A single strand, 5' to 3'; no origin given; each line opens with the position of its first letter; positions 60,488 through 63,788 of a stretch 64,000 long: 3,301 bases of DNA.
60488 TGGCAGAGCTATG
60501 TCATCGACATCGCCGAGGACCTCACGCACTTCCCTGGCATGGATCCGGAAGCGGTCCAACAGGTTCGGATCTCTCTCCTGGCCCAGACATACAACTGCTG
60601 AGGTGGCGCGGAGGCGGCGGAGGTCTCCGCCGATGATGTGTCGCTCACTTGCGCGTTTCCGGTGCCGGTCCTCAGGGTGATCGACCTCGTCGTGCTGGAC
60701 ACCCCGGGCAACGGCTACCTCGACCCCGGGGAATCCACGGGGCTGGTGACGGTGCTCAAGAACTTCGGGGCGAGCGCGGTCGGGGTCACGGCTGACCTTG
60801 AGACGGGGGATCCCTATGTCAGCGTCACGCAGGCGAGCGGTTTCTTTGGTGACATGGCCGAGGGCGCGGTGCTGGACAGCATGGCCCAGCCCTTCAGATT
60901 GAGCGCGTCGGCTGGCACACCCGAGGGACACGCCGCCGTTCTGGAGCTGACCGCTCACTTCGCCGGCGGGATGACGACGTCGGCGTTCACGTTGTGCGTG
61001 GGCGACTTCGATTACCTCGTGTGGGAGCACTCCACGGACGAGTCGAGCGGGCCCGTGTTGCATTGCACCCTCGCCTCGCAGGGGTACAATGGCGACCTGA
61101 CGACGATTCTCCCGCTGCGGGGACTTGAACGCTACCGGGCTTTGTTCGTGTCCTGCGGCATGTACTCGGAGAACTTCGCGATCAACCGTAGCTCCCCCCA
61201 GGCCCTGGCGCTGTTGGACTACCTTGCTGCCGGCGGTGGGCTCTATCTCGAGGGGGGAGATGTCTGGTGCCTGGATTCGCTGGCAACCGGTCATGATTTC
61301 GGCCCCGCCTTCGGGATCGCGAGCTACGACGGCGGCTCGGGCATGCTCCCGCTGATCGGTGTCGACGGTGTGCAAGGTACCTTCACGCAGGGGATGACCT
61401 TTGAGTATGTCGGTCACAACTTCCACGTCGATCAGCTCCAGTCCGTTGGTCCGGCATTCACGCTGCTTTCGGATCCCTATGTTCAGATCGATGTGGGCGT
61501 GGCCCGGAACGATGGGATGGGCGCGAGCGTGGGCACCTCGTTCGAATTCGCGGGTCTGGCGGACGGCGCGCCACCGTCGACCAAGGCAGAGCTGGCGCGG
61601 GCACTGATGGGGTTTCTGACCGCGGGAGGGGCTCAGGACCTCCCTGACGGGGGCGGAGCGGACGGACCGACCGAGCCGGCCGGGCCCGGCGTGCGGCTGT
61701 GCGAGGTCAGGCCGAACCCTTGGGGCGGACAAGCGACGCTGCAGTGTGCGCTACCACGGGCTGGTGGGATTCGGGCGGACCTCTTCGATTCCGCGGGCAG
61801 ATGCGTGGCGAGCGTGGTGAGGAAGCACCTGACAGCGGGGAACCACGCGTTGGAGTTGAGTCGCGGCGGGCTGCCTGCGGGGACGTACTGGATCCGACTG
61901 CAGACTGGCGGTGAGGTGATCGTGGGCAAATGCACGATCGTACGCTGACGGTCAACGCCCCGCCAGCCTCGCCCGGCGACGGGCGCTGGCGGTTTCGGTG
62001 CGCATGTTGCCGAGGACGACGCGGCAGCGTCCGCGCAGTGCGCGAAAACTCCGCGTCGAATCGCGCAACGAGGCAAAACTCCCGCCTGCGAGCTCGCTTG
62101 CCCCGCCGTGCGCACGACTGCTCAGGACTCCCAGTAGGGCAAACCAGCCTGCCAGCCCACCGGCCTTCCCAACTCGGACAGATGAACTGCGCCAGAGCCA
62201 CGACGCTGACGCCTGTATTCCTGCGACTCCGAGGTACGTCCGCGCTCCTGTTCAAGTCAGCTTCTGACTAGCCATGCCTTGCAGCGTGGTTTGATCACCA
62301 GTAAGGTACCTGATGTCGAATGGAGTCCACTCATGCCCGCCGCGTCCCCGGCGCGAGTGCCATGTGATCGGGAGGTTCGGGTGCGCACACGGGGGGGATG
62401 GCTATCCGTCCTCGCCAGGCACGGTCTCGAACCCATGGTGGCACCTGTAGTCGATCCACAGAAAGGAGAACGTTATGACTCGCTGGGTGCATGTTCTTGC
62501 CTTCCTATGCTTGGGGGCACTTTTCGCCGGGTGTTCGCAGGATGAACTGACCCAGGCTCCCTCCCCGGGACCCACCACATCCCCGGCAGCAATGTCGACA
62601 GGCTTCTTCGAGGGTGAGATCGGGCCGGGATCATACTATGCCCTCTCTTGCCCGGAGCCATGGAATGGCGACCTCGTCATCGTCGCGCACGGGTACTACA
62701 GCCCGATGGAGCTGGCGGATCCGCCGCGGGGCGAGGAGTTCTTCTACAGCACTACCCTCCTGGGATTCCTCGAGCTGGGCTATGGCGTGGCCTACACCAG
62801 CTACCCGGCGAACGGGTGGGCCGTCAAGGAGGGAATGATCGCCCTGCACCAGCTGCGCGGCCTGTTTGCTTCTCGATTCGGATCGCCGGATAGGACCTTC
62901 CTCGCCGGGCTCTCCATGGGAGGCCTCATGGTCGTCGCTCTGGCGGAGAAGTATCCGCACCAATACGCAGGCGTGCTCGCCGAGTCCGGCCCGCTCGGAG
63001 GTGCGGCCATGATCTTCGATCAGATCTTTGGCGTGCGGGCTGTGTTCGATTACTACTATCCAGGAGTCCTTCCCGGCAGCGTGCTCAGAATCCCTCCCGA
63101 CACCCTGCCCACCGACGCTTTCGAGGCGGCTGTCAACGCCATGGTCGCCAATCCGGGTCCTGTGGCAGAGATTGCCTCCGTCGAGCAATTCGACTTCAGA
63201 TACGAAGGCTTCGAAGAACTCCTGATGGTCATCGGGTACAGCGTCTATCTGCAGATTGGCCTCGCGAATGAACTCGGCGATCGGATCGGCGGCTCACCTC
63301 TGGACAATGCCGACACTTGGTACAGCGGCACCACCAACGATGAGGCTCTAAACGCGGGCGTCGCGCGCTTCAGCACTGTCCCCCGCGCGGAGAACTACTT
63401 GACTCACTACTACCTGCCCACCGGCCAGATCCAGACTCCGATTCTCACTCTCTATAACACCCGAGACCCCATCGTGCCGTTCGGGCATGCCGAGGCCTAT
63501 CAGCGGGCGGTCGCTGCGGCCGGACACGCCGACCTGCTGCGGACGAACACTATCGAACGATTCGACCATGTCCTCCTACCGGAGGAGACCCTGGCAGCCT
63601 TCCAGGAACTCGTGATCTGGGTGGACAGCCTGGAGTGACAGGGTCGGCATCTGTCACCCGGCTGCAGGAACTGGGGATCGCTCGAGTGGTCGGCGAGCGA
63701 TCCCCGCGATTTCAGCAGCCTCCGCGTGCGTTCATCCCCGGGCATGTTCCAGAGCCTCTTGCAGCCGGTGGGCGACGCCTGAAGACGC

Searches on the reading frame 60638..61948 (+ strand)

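Call 23: search_protein_families(library=pfam, proteins=[window:60638-61948:+], max_evalue=0.01)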
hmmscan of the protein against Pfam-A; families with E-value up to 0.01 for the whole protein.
window:60638-61948:+ (436 aa): 1 family
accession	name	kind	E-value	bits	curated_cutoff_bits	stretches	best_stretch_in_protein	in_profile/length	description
PF18962.6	Por_Secre_tail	-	0.00057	20.6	27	1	359-433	3-74/75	Secretion system C-terminal sorting domain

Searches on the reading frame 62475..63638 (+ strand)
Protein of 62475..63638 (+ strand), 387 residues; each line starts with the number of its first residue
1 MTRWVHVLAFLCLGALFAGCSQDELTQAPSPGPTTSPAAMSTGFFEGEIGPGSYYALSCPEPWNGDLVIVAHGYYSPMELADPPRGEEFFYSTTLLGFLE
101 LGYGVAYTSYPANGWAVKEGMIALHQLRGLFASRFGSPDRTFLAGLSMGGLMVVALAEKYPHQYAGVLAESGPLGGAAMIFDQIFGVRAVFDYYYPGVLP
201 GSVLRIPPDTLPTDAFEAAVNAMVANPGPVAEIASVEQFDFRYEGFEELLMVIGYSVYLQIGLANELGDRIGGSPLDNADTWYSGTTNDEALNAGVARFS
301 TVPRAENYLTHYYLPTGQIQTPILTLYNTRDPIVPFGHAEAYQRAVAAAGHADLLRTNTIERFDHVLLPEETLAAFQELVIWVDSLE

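Call 23: search_protein_families(library=pfam, proteins=[window:62475-63638:+], max_evalue=0.01)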
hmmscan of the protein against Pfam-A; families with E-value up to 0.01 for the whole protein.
window:62475-63638:+ (387 aa): 6 families
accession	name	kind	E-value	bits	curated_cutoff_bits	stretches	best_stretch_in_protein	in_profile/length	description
PF00326.27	Peptidase_S9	-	2.9e-07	30.6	22.6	1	131-172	56-97/213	Prolyl oligopeptidase family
PF02230.22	Abhydrolase_2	-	4.5e-07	30.4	23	1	138-174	104-140/217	Phospholipase/Carboxylesterase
PF12146.15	Hydrolase_4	-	1.2e-06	28.4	27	1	140-173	77-109/239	Serine aminopeptidase, S33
PF00756.26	Esterase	-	4.7e-05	23.7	22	1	126-174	101-150/251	Putative esterase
PF00561.26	Abhydrolase_1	-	0.0024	18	25.8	0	140-167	70-97/245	alpha/beta hydrolase fold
PF12697.13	Abhydrolase_6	-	0.0051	17.9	26.3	0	68-351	1-204/217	Alpha/beta hydrolase family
